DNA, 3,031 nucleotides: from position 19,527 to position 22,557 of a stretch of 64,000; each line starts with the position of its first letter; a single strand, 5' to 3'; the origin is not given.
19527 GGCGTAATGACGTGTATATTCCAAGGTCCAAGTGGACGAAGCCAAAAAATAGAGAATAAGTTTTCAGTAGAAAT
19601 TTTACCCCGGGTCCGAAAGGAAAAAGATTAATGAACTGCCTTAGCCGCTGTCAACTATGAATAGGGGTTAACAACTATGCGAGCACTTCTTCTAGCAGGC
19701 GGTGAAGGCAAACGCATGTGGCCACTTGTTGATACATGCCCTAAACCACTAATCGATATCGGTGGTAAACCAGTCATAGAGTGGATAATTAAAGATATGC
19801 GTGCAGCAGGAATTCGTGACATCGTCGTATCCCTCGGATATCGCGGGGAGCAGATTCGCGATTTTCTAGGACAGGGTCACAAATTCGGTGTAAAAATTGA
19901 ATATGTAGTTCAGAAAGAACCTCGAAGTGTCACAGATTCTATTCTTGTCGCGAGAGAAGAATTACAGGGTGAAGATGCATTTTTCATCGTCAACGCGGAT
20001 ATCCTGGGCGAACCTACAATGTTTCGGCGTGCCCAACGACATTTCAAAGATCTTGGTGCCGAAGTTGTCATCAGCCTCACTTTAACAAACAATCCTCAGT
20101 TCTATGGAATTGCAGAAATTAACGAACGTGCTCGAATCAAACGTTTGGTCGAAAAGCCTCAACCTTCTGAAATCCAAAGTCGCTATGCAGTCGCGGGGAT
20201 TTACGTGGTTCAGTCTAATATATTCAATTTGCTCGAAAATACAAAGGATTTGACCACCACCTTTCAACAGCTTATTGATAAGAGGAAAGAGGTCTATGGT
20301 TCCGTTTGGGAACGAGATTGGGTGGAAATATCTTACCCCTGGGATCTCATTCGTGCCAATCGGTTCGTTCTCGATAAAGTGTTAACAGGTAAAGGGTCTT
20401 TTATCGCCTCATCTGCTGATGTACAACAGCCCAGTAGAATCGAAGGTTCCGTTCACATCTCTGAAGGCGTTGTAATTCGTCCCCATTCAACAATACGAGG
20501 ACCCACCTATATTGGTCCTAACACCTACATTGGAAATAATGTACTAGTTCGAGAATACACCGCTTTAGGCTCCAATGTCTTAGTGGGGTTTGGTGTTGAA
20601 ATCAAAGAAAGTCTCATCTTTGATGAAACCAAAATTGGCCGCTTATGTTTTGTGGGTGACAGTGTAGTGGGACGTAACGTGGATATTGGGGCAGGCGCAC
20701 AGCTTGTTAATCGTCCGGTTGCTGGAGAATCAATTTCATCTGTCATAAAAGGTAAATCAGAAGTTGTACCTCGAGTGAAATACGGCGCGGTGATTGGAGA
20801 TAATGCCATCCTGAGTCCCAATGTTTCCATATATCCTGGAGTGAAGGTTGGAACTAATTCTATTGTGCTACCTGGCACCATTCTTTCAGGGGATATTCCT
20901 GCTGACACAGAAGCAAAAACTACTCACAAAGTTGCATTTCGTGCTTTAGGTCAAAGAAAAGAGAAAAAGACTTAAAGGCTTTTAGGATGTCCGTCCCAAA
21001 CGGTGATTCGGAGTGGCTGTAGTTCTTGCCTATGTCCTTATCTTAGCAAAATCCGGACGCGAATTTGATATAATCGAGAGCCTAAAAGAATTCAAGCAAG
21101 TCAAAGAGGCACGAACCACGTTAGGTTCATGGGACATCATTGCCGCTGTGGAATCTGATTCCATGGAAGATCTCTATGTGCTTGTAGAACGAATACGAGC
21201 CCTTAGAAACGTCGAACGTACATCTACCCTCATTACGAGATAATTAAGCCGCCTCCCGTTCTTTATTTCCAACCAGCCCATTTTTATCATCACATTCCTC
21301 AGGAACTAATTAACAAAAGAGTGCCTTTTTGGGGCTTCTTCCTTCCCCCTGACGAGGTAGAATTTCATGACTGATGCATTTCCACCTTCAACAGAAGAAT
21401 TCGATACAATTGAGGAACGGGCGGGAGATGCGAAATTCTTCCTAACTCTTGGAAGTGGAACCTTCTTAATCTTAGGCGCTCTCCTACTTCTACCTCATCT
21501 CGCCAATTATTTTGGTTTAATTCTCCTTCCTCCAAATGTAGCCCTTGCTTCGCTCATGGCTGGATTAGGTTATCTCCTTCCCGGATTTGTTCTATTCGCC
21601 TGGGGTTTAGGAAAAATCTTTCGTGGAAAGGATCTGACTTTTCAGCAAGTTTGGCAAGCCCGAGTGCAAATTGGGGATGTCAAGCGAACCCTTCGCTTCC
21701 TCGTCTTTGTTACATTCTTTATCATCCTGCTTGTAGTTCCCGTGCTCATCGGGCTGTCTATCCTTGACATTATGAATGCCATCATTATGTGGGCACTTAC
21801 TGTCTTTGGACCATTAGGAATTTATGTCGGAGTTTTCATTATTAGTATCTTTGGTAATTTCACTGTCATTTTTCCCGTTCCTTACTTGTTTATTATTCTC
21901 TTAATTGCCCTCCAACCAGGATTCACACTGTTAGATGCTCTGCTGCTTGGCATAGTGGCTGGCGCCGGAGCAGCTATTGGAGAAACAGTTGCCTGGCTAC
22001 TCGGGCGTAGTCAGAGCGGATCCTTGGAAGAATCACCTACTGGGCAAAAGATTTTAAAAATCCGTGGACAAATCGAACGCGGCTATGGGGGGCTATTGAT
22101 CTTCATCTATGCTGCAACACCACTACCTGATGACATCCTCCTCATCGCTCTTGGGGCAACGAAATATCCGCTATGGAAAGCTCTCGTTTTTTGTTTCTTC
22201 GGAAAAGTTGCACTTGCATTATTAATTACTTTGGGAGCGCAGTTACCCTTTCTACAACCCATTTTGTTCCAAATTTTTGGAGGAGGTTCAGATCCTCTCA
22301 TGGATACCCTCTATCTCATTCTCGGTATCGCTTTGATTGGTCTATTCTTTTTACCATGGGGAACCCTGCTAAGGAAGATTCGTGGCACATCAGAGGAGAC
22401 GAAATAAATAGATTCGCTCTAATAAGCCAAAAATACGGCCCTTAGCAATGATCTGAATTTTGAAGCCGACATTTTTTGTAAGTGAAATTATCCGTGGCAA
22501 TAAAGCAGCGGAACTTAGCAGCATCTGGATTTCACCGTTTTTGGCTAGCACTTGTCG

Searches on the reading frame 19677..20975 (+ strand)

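Call 39: search_protein_families(library=pfam, proteins=[window:19677-20975:+], max_evalue=0.001)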
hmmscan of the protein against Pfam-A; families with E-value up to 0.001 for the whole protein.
window:19677-20975:+ (432 aa): 8 families
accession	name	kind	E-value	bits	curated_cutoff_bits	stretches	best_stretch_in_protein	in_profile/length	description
PF00483.29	NTP_transferase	-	7.4e-39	134.2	21.2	1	3-233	2-244/245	Nucleotidyl transferase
PF00132.30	Hexapep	-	1.5e-20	72.4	27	3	370-404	1-35/36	Bacterial transferase hexapeptide (six repeats)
PF25084.1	LbH_EIF2B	-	7.3e-16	58.5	54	1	259-350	4-94/105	EIF2B subunit epsilon LbH domain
PF12804.13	NTP_transf_3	-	9.2e-15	55.6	27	1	3-134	1-122/160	MobA-like NTP transferase domain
PF24894.1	Hexapep_GlmU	-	2.4e-07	31.2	23.3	1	296-342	36-82/104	GlmU-like, C-terminal hexapeptide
PF25087.1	GMPPB_C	-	1.9e-06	28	39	0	275-353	3-81/110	GMPPB C-terminal domain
PF02348.25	CTP_transf_3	-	0.00071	19.9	22.6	0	23-207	16-180/217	Cytidylyltransferase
PF01128.25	IspD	-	0.00096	19.4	27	0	2-105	2-97/221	2-C-methyl-D-erythritol 4-phosphate cytidylyltransferase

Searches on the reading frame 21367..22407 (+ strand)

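Call 39: search_protein_families(library=pfam, proteins=[window:21367-22407:+], max_evalue=0.001)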
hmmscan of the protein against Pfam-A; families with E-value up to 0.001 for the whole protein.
window:21367-22407:+ (346 aa): 1 family
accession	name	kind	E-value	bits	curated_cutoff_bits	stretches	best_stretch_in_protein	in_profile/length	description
PF09335.16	VTT_dom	-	6.7e-09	36.7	33.9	1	189-288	14-118/123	VTT domain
